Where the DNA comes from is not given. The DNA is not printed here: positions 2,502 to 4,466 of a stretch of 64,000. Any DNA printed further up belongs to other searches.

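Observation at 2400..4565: Hypothetical membrane-anchored gene sits between inverted ~100-bp repeats whose halves are permuted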

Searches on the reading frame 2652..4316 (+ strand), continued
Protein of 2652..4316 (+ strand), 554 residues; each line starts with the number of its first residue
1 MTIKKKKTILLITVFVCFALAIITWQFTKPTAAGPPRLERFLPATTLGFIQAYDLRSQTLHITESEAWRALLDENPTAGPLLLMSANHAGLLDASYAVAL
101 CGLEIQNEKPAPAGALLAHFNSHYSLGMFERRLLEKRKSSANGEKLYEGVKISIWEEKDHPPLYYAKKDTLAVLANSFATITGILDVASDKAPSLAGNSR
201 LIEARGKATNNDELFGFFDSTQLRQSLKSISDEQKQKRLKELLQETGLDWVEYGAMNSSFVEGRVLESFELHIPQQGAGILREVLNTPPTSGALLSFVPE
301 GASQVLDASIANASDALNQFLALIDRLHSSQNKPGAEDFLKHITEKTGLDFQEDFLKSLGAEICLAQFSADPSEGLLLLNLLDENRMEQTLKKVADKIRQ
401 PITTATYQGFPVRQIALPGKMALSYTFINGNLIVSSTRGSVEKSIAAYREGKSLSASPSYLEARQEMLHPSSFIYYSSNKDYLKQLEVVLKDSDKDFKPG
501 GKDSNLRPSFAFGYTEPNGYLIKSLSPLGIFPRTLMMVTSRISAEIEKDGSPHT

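Call 59: search_protein_families(library=pfam, proteins=[L002:11874-12272:-, L002:12470-12796:-, L004:1847-2755:+, L004:4946-6550:-], max_evalue=0.01)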
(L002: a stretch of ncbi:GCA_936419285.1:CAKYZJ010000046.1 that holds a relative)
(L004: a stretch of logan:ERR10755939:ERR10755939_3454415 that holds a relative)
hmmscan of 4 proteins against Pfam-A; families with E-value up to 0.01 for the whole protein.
L002:11874-12272:- (132 aa): 1 family
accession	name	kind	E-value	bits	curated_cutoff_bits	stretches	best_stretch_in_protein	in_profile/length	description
PF16531.10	SAS-6_N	-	0.0019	18.8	25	1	25-80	13-70/135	Centriolar protein SAS N-terminal domain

L002:12470-12796:- (108 aa): 0 families

L004:1847-2755:+ (302 aa): 0 families

L004:4946-6550:- (534 aa): 1 family
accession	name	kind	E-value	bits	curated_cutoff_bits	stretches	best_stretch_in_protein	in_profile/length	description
PF13320.12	GH123_cat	-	2.2e-05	24.4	23.1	1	260-465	152-323/324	Glycoside hydrolase 123, catalytic domain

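Call 88: predict_structure(alignment_id=A5)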
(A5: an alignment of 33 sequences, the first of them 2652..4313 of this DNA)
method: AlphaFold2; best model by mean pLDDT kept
length: 554 residues; sequences in the alignment: 33
mean_pLDDT: 79.2   pTM: 0.75
mean pLDDT of the five models: 79.2, 77.6, 76.1, 74.5, 70.3
residues with pLDDT >= 90: 174; 70-90: 248; 50-70: 106; < 50: 26
segments of 3 or more residues with pLDDT < 50: 1-5, 27-33, 492-494, 496-500, 549-554
pLDDT, mean of each block of 10 residues (from residue 1): 54 69 50 65 93 75 77 66 59 79 76 88 81 66 85 82 88 91 95 93 81 82 82 78 82 89 86 80 82 93 90 73 67 67 76 82 87 85 91 87 94 88 93 94 95 92 83 89 64 48 75 89 84 62 51 37
secondary structure, 60 per line:
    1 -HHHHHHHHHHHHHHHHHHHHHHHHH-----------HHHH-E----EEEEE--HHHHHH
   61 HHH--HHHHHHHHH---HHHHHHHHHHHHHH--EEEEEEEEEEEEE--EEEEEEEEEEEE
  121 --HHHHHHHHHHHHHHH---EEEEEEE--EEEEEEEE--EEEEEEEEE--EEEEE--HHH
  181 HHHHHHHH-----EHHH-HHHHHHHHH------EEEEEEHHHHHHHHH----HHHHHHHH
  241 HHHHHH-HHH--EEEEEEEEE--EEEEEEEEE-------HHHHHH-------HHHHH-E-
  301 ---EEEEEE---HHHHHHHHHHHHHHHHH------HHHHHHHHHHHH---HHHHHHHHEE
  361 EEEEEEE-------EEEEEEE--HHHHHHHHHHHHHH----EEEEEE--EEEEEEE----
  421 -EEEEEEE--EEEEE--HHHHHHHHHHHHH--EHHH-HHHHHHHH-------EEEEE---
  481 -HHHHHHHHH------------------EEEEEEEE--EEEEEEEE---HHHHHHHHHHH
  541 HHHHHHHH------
elements in order: H2-26 H38-41 E48-52 H55-63 H66-74 H78-91 E94-106 E109-120 H123-137 E141-147 E150-157 E160-168 E171-175 H178-188 H199-207 E214-219 H220-228 H233-246 E253-261 E264-272 H280-285 H293-297 E304-309 H313-329 H336-347 H351-358 E359-367 E375-381 H384-397 E402-407 E410-416 E422-428 E431-435 H438-450 H458-465 E473-477 H482-490 E509-516 E519-526 H530-548

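Call 90: fold_search(model_id=the predicted structure, library=pdb)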
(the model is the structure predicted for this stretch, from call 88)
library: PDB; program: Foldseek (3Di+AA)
matches with E <= 10: 425; with E <= 0.001: 0
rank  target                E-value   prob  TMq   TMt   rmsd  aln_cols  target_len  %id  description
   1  3k8h_A                3.4e-03  1.00  0.24  0.46   9.1       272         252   10  Structure of crystal form I of TP0453 (released 2010-10-27)
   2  3k8g_A                1.5e-02  0.98  0.22  0.42   9.0       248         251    9  Structure of crystal form I of TP0453 (released 2010-10-27)
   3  7xvj_A                4.0e-02  0.16  0.15  0.18  18.7       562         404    8  Crystal structure of CdpNPT in complex with harmol (released 2023-04-05)
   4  7q3e_B                4.4e-02  0.06  0.09  0.10  21.5       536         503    7  Structure of the mouse CPLANE-RSG1 complex (released 2022-04-06)
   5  3k8h_B                4.7e-02  0.91  0.24  0.44   8.4       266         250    9  Structure of crystal form I of TP0453 (released 2010-10-27)
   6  7cu9_B                4.9e-02  0.69  0.11  0.24   7.2       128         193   11  Crystal structure of the soluble domain of TiME protein from Mycobacterium smegmatis (released 2021-08-25)
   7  3k8g_B                6.1e-02  0.87  0.20  0.41   8.7       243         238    9  Structure of crystal form I of TP0453 (released 2010-10-27)
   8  8oja_B                6.8e-02  0.05  0.06  0.10  24.2       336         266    7  HSV-1 DNA polymerase-processivity factor complex in exonuclease state (released 2024-04-03)
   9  9rs9_A                9.4e-02  0.06  0.08  0.10  21.7       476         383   10  Rab23 in complex with Fuzzy-Inturned (released 2025-07-30)
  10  8zwc_B                9.9e-02  0.07  0.09  0.11  21.1       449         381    8  Cryo-EM Structure of the BLOC-3 complex (released 2025-12-17)
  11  5kcg_B                1.2e-01  0.06  0.09  0.12  22.7       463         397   10  Crystal structure of the aromatic prenyltransferase AtaPT (apo state) from Aspergillus terreus A8-4 (released 2016-12-21)
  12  9rs8_B                1.7e-01  0.06  0.09  0.12  21.1       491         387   10  human Fuzzy-Inturned (released 2025-07-30)
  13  3ve2_B                1.8e-01  0.02  0.07  0.07  20.4       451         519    6  The 2.1 angstrom crystal structure of Transferrin binding protein B (TbpB) from serogroup B M982 Neisseria meningitidi (released 2012-02-22)
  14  6vy9_A                2.0e-01  0.05  0.10  0.13  22.1       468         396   11  Crystal structure of NotF prenyltransferase (released 2021-02-03)
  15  7q3d_C                2.2e-01  0.04  0.08  0.11  22.2       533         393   10  Structure of the human CPLANE complex (released 2022-04-06)
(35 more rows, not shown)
